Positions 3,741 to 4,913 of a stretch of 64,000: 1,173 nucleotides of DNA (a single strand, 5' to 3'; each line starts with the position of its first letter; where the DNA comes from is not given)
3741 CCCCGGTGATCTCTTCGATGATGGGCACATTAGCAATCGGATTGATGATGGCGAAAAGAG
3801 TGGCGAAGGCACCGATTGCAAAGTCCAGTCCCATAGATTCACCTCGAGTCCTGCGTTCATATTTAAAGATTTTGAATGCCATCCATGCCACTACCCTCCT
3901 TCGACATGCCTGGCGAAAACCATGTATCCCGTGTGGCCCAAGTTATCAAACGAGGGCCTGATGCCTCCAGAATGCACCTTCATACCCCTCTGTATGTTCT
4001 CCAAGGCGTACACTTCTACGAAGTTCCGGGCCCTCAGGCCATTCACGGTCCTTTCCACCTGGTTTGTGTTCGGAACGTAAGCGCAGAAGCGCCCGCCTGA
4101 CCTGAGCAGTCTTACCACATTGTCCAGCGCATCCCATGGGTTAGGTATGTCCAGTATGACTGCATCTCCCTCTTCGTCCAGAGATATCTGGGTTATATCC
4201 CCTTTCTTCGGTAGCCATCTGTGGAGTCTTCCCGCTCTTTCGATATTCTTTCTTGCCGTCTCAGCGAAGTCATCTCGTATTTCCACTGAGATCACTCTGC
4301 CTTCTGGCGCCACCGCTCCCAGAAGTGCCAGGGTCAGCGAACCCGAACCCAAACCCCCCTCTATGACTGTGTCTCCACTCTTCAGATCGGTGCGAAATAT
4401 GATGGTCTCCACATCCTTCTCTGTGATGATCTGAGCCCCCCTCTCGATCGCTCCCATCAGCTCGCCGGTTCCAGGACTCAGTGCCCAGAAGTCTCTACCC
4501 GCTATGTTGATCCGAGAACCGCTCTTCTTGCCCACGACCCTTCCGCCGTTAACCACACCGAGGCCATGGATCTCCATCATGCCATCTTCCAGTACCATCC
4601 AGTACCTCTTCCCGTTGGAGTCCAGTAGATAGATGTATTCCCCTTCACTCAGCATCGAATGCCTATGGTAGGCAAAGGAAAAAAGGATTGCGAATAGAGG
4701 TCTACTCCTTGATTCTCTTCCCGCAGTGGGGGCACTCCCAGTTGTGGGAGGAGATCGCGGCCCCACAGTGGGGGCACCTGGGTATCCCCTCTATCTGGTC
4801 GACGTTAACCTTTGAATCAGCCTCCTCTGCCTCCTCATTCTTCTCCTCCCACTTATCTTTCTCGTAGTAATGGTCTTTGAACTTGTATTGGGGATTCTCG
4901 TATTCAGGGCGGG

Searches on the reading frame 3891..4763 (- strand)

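Call 34: search_protein_families(library=pfam, proteins=[window:3891-4763:-], max_evalue=0.01)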
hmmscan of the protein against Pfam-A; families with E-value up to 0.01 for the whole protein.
window:3891-4763:- (290 aa): 9 families
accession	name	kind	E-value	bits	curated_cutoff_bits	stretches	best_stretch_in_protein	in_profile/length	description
PF08704.16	GCD14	-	2.2e-32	113.1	26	1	106-264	17-180/247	tRNA methyltransferase complex GCD14 subunit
PF13847.12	Methyltransf_31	-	8e-07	29.3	27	1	128-232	2-113/145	Methyltransferase domain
PF13649.12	Methyltransf_25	-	2.6e-06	28.5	27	1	133-224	1-97/97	Methyltransferase domain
PF01135.25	PCMT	-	6.9e-06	26.4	20.3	1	126-179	70-123/210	Protein-L-isoaspartate(D-aspartate) O-methyltransferase (PCMT)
PF08241.18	Methyltransf_11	-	8.8e-06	26.7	21.2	1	136-227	3-94/95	Methyltransferase domain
PF00398.26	RrnaAD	-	0.00065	19.3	24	1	116-180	17-78/263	Ribosomal RNA adenine dimethylase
PF08242.18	Methyltransf_12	-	0.0017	19.5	30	1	137-226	4-98/98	Methyltransferase domain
PF02475.24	TRM5-TYW2_MTfase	-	0.0028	18.1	28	1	127-240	34-149/164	TRM5/TYW2 methyltransferase domain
PF01209.24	Ubie_methyltran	-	0.0049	16.7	20.1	0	126-227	44-150/233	ubiE/COQ5 methyltransferase family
